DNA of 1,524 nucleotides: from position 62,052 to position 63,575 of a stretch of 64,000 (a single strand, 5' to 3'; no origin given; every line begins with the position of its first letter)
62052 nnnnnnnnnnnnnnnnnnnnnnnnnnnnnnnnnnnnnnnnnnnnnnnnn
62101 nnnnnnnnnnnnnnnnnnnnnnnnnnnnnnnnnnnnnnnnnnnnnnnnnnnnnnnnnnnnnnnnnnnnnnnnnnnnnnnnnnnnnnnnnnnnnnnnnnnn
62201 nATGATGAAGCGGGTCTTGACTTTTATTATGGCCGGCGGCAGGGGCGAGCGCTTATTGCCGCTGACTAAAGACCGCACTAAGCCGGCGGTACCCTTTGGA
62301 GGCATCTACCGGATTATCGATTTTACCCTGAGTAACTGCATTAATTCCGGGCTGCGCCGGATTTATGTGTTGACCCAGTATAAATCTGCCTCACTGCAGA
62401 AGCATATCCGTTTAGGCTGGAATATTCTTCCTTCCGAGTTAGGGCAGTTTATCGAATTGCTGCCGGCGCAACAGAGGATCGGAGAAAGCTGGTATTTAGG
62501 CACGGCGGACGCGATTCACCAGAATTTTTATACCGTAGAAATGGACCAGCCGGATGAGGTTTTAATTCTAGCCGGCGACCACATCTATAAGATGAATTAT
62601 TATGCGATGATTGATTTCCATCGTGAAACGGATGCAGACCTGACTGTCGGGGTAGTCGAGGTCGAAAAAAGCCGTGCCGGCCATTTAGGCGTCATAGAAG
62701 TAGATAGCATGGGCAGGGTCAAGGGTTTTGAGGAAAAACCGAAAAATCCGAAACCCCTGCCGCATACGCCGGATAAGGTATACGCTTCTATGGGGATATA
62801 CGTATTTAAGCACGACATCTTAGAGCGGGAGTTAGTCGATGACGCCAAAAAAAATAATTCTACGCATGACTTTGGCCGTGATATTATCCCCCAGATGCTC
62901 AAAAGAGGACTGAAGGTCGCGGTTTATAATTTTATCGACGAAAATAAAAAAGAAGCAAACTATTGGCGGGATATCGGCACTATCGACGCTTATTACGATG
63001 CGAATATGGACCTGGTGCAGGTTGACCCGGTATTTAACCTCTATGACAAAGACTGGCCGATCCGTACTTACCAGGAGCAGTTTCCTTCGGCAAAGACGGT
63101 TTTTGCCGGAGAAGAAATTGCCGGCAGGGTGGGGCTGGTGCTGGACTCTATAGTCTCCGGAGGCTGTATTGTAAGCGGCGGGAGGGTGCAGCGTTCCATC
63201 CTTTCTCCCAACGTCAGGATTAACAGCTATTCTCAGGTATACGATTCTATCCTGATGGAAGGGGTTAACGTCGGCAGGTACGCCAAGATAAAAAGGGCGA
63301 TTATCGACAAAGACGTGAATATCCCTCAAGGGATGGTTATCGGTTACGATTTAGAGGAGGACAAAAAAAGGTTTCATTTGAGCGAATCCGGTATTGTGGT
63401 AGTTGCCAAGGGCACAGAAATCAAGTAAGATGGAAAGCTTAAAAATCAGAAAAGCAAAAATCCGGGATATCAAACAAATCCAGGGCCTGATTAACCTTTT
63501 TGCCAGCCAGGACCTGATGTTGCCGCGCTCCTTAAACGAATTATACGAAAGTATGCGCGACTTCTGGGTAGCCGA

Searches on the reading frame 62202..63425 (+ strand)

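Call 76: search_protein_families(library=pfam, proteins=[window:62202-63425:+], max_evalue=0.0001)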
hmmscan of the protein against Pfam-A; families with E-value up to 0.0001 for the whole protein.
window:62202-63425:+ (408 aa): 4 families
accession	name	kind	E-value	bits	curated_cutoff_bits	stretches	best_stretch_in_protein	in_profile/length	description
PF00483.29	NTP_transferase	-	1.5e-63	215.1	21.2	1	8-272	3-243/245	Nucleotidyl transferase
PF24894.1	Hexapep_GlmU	-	5.6e-39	132.9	23.3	1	295-401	1-104/104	GlmU-like, C-terminal hexapeptide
PF25247.1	LbH_GLGC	-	4.9e-10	39.9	27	1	314-407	14-130/135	GLGC left-handed parallel beta-helix domain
PF25084.1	LbH_EIF2B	-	5.1e-07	30.1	54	1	319-380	26-87/105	EIF2B subunit epsilon LbH domain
